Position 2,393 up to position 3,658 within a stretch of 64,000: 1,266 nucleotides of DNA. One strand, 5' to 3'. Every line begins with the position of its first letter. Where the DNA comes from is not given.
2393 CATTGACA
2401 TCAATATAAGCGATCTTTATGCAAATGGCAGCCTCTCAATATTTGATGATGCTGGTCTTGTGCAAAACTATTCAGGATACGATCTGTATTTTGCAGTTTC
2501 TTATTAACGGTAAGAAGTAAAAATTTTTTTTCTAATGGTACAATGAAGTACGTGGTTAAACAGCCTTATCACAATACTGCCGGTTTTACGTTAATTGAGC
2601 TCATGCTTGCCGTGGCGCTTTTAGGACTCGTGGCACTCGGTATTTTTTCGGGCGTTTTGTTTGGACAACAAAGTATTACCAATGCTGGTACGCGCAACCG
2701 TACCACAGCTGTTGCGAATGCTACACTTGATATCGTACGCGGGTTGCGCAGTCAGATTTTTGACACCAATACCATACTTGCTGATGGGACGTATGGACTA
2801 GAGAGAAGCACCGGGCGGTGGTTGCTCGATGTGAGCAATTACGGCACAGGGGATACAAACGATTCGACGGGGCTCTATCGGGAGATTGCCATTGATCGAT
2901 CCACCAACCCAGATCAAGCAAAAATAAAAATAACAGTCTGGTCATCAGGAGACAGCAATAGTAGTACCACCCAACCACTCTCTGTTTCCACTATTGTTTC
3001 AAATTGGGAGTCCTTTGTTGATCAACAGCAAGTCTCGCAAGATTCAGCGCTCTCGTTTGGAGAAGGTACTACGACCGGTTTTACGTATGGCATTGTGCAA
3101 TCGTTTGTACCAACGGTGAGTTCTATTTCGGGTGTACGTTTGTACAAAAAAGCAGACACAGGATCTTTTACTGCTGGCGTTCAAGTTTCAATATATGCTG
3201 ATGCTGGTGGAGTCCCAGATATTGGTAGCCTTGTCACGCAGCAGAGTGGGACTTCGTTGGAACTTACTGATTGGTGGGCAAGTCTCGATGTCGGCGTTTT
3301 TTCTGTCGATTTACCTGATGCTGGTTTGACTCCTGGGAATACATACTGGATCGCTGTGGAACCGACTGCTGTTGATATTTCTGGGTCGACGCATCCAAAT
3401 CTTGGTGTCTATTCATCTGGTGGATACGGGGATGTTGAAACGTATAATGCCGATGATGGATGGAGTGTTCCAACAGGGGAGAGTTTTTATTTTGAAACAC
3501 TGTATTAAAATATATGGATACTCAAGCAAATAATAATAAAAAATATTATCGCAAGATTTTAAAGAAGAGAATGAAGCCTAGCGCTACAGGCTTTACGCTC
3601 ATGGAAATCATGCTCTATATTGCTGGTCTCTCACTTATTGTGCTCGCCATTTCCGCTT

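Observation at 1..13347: Type IV pilus locus with an unusual set of pilin-fused giant proteins and a 1897-aa repetitive protein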

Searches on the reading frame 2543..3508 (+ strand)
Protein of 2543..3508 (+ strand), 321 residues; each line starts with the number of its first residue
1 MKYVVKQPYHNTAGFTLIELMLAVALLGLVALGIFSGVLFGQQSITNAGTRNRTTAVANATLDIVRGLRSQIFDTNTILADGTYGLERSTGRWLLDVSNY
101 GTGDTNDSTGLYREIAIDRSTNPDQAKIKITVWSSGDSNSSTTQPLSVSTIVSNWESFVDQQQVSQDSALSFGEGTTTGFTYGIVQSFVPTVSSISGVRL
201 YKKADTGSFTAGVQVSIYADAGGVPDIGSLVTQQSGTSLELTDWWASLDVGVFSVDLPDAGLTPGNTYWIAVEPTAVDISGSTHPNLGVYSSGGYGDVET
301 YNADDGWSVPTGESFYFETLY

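Call 6: search_protein_families(library=pfam, proteins=[window:2543-3508:+], max_evalue=0.1)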
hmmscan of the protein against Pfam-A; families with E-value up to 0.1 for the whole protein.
window:2543-3508:+ (321 aa): 1 family
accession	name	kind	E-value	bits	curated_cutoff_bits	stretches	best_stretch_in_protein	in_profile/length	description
PF07963.17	N_methyl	-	2.5e-07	30.4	21.2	1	11-35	3-27/27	Prokaryotic N-terminal methylation motif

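Call 8: search_protein_families(library=ncbifam, proteins=[window:2543-3508:+], max_evalue=0.1)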
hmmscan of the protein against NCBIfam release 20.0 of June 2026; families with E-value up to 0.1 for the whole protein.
window:2543-3508:+ (321 aa): 10 families
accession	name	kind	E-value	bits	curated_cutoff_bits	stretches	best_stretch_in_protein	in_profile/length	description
TIGR02532.1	IV_pilin_GFxxxE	domain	7.3e-05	22.4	16.3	1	13-34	2-23/24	prepilin-type N-terminal cleavage/methylation domain-containing protein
NF047828.1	T3SSXpsI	equivalog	0.00043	20.3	150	1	14-109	3-92/132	type II secretion system protein XpsI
TIGR01707.1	gspI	equivalog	0.014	15.9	44.35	1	14-56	1-41/101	type II secretion system minor pseudopilin GspI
NF041013.1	T4P_ComGE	equivalog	0.015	15.4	49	1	13-47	4-38/83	competence type IV pilus minor pilin ComGE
TIGR02523.1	type_IV_pilV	equivalog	0.02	15.4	52.2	1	13-81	2-70/139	type IV pilus modification protein PilV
NF041775.1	typeIV_PilA_Myxo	equivalog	0.03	14.3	400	1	12-32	10-31/214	type IV pilin protein PilA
TIGR01711.1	gspJ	equivalog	0.036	13.9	64.85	1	13-56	1-42/192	type II secretion system minor pseudopilin GspJ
TIGR01710.1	typeII_sec_gspG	equivalog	0.037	14.1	88.85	1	14-65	2-52/134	type II secretion system major pseudopilin GspG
TIGR01708.2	typeII_sec_gspH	equivalog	0.045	13.7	80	1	13-33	2-22/169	type II secretion system minor pseudopilin GspH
NF007800.0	PRK10506.1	equivalog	0.056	13.3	158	0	9-33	5-29/163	prepilin peptidase-dependent protein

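Call 11: find_encoding_contigs(protein=window:2543-3508:+, flank=10000, max_places=6)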
Protein window:2543-3508:+ (321 aa): 2 contigs read that carry it; 2 places shown.
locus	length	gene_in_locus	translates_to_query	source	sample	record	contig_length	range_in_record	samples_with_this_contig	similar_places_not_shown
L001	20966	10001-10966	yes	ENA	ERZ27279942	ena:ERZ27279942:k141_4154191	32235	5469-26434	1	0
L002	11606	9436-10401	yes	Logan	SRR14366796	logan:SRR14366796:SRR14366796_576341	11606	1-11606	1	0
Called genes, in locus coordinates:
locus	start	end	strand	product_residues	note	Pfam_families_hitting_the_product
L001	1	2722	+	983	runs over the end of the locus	PF00580:UvrD-helicase, PF13245:AAA_19, PF13361:UvrD_C, PF13538:UvrD_C_2 (faint), PF08696:Dna2 (weak), PF12705:PDDEXK_1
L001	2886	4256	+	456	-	PF16656:Pur_ac_phosph_N, PF16655:PhoD_N (faint), PF16656:Pur_ac_phosph_N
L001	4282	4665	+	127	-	PF00072:Response_reg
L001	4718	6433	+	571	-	PF05157:MshEN, PF00437:T2SSE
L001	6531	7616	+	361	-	PF00482:T2SSF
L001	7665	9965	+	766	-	-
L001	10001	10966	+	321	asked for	PF07963:N_methyl (weak)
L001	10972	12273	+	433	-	PF01436:NHL (faint), PF06739:SBBP (faint)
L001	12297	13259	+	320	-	-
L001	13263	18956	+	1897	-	PF10162:G8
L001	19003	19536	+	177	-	-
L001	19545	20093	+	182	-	-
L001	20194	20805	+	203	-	PF07963:N_methyl (weak)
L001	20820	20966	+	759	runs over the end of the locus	PF03924:CHASE, PF13426:PAS_9 (faint), PF00512:HisKA, PF02518:HATPase_c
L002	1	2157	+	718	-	?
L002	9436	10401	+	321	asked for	PF07963:N_methyl (weak)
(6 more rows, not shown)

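Call 26: find_homologous_proteins(query=window:2543-3508:+, max_evalue=0.001)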
Query window:2543-3508:+ (321 aa): 1 proteins with E <= 0.001 among 4060 candidates.
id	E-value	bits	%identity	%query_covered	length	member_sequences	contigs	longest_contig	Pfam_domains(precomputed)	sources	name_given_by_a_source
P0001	1.3e-205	700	100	100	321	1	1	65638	PF07963.18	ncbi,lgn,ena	-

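Call 27: find_related_loci(query=L001:6531-7616:+, collection=genome_contigs, flank=10000)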
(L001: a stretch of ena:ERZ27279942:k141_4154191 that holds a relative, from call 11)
Query L001:6531-7616:+ (361 aa) in genome_contigs; peptide patterns used: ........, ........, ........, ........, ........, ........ (x = any residue, [..] = any of these).
143 stretches matched a pattern; 1 encode a relative of the query (tblastn E <= 1e-3); 1 distinct loci.
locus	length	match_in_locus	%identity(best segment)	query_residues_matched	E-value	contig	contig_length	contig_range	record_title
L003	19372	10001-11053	61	11-360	2e-143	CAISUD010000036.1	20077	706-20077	uncultured bacterium isolate AlinenLipids_bin-8925 genome assembly, contig: bin-8925:36/64, whole genome shotgun sequenc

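Call 34: find_related_loci(query=A1, collection=metagenome_contigs, flank=10000)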
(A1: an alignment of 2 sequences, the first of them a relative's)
Query A1 (361 aa) in metagenome_contigs; peptide patterns used: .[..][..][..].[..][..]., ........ (x = any residue, [..] = any of these).
600 stretches matched a pattern (row limit reached: there are more); 1 encode a relative of the query (tblastn E <= 1e-3); 1 distinct loci.
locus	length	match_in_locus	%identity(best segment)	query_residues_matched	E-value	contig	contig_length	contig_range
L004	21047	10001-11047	23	9-359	1e-13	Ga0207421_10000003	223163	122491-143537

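Call 37: find_homologous_proteins(query=A1, max_evalue=1e-30)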
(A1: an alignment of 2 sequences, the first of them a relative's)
Query A1 (2 sequences) (361 aa, profile of the alignment): 948 proteins with E <= 1e-30 among 8000 candidates; the best 120 are listed.
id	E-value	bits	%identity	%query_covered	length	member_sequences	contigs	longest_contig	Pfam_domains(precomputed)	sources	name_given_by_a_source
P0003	1.6e-219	746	61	97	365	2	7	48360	PF00482.29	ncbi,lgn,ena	-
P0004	3.5e-214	729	100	100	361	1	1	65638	PF00482.29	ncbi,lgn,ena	-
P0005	3.5e-190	650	60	97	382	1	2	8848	PF00482.29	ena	-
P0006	3.8e-180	617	60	97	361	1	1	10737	PF00482.29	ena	-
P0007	1.2e-178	612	59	97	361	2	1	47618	PF00482.29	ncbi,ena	-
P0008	2.1e-178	611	62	97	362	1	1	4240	PF00482.29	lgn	-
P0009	1.6e-170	585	65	97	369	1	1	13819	PF00482.29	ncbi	-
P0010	7.7e-169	580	64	97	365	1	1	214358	PF00482.29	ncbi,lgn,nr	ncbi:type II secretion system F family protein [Candidatus Nomurabacteria bacterium]|nr:type II secr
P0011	2.5e-167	575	66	97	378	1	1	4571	PF00482.29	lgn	-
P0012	2.8e-167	574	66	99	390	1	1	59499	PF00482.29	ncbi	-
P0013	4.9e-166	570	63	97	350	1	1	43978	PF00482.29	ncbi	-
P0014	4.0e-164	564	64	97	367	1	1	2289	PF00482.29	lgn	-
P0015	2.9e-162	558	65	97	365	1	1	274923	PF00482.29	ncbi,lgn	ncbi:MAG: type II secretion system F family protein [Patescibacteria group bacterium]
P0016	2.4e-161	555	61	99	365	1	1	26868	PF00482.29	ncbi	-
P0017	8.1e-159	547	62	97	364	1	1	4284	PF00482.29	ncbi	-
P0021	9.9e-154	530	60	98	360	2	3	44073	PF00482.29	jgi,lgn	jgi:type II secretory pathway component PulF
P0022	5.4e-151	521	60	97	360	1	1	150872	PF00482.29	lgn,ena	-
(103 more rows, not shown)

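Call 38: find_encoding_contigs(protein=P0010, flank=10000, max_places=1)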
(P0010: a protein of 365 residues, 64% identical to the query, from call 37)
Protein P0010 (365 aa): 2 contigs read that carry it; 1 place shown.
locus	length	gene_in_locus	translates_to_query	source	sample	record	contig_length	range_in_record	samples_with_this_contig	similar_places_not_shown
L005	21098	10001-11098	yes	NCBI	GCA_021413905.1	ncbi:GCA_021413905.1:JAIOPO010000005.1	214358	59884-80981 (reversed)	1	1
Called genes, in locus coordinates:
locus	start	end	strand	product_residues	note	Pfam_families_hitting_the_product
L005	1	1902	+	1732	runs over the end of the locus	-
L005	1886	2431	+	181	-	-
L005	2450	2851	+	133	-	-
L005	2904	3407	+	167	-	-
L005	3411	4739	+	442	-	PF25788:Ig_Rha78A_N (faint), PF00041:fn3 (faint), PF16656:Pur_ac_phosph_N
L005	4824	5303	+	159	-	PF07963:N_methyl (weak)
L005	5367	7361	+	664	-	PF00512:HisKA, PF02518:HATPase_c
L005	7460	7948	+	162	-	-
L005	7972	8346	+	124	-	PF00072:Response_reg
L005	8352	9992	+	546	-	PF05157:MshEN, PF00437:T2SSE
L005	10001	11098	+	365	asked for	PF00482:T2SSF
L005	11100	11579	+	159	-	-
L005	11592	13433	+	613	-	PF08309:LVIVD (faint)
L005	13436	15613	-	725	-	PF17191:RecG_wedge, PF01336:tRNA_anti-codon, PF04851:ResIII, PF00270:DEAD, PF00271:Helicase_C, PF19833:RecG_dom3_C (weak)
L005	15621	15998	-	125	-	PF00072:Response_reg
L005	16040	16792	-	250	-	PF00512:HisKA (faint), PF02518:HATPase_c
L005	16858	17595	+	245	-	PF02535:Zip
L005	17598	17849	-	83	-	PF18898:DUF5654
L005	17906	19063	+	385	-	PF00390:malic, PF03949:Malic_M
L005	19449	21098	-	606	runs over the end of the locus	PF00122:E1-E2_ATPase, PF00702:Hydrolase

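Call 39: find_encoding_contigs(protein=P0015, flank=10000, max_places=1)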
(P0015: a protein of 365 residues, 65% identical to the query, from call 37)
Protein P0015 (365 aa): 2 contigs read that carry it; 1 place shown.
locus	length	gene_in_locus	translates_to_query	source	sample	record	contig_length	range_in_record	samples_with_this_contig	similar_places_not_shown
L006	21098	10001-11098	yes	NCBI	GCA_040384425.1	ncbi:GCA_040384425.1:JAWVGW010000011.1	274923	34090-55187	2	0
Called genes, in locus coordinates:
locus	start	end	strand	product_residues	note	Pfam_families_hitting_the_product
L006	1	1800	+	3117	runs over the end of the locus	-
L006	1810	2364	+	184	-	PF07963:N_methyl (faint)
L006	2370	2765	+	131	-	-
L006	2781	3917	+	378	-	PF00041:fn3 (faint), PF16656:Pur_ac_phosph_N (weak), PF25788:Ig_Rha78A_N (faint), PF16656:Pur_ac_phosph_N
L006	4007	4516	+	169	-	-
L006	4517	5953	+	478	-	PF13426:PAS_9 (weak), PF00512:HisKA, PF02518:HATPase_c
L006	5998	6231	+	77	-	PF21748:UPF0150 (weak)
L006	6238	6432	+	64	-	PF07927:HicA_toxin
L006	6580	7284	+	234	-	-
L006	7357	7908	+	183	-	-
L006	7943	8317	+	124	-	PF00072:Response_reg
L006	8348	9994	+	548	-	PF05157:MshEN, PF00437:T2SSE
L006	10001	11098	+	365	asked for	PF00482:T2SSF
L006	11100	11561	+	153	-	-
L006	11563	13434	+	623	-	-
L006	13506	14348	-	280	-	-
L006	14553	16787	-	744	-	PF17191:RecG_wedge, PF01336:tRNA_anti-codon, PF00270:DEAD, PF04851:ResIII, PF00271:Helicase_C, PF19833:RecG_dom3_C (weak)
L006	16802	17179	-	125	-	PF00072:Response_reg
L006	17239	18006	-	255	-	PF00512:HisKA (weak), PF02518:HATPase_c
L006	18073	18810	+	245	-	PF02535:Zip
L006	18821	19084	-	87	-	PF18898:DUF5654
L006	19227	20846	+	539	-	-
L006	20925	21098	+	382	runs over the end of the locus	PF00390:malic, PF03949:Malic_M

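Call 40: find_encoding_contigs(protein=P0012, flank=10000, max_places=1)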
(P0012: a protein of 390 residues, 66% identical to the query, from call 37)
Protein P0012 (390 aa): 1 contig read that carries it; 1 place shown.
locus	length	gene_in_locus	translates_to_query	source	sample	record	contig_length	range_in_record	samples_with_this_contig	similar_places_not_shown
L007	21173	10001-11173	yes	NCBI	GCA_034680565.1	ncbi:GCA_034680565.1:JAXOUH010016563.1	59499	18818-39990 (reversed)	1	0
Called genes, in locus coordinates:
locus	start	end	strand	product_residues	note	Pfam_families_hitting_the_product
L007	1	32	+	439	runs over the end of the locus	-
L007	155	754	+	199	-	-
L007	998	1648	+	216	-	-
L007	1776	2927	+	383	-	PF20686:CsoSCA_cat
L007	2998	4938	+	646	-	PF00270:DEAD (faint), PF00580:UvrD-helicase, PF13245:AAA_19, PF13604:AAA_30 (faint), PF13361:UvrD_C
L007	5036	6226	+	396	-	PF19077:Big_13 (faint), PF24893:DUF7743 (faint)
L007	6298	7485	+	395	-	PF13361:UvrD_C (weak), PF12705:PDDEXK_1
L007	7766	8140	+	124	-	PF00072:Response_reg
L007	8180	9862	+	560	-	PF05157:MshEN, PF00437:T2SSE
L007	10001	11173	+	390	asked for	PF00482:T2SSF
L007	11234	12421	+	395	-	PF13385:Laminin_G_3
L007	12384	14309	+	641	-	-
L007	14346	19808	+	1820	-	PF10102:DUF2341 (weak), PF13385:Laminin_G_3, PF10102:DUF2341, PF13385:Laminin_G_3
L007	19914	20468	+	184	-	-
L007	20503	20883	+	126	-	PF05635:23S_rRNA_IVP, PF22296:bAvd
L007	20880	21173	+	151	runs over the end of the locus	-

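Call 41: find_encoding_contigs(protein=P0022, flank=10000, max_places=1)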
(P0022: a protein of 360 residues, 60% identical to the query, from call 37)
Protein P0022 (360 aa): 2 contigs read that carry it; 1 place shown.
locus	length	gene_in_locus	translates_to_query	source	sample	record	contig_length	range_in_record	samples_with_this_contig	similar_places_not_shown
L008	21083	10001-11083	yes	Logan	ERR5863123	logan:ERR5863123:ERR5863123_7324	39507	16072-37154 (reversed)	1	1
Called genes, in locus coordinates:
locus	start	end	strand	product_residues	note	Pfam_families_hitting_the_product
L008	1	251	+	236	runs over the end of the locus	PF01810:LysE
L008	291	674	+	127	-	PF01641:SelR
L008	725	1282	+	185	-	PF07291:MauE (weak), PF07681:DoxX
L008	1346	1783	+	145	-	PF08570:DUF1761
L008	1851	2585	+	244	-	-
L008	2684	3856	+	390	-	PF20686:CsoSCA_cat (weak)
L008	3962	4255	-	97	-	-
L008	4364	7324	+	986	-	PF00580:UvrD-helicase, PF13245:AAA_19, PF08696:Dna2 (faint), PF13361:UvrD_C, PF13538:UvrD_C_2 (faint), PF12705:PDDEXK_1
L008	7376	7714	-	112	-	-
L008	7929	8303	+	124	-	PF00072:Response_reg, PF03709:OKR_DC_1_N (weak)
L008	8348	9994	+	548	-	PF05157:MshEN, PF00437:T2SSE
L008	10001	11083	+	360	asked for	PF00482:T2SSF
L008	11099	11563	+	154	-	PF07963:N_methyl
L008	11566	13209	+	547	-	-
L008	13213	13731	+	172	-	PF07963:N_methyl (weak)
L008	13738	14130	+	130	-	-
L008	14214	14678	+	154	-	-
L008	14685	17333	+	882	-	PF03924:CHASE, PF00989:PAS, PF08448:PAS_4, PF13426:PAS_9 (weak), PF00989:PAS (weak), PF13426:PAS_9, PF00512:HisKA, PF02518:HATPase_c, +1 more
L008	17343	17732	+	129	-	PF00072:Response_reg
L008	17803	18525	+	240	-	PF01409:tRNA-synt_2d, PF17759:tRNA_synthFbeta (weak)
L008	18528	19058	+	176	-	PF13302:Acetyltransf_3 (weak), PF12746:GNAT_acetyltran (faint), PF13420:Acetyltransf_4, PF13527:Acetyltransf_9, PF13673:Acetyltransf_10, PF00583:Acetyltransf_1, PF13508:Acetyltransf_7, PF08445:FR47 (weak)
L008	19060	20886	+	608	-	PF03483:B3_4, PF03484:B5, PF17759:tRNA_synthFbeta, PF03147:FDX-ACB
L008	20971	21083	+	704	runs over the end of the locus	PF02518:HATPase_c, PF00204:DNA_gyraseB, PF01751:Toprim, PF00986:DNA_gyraseB_C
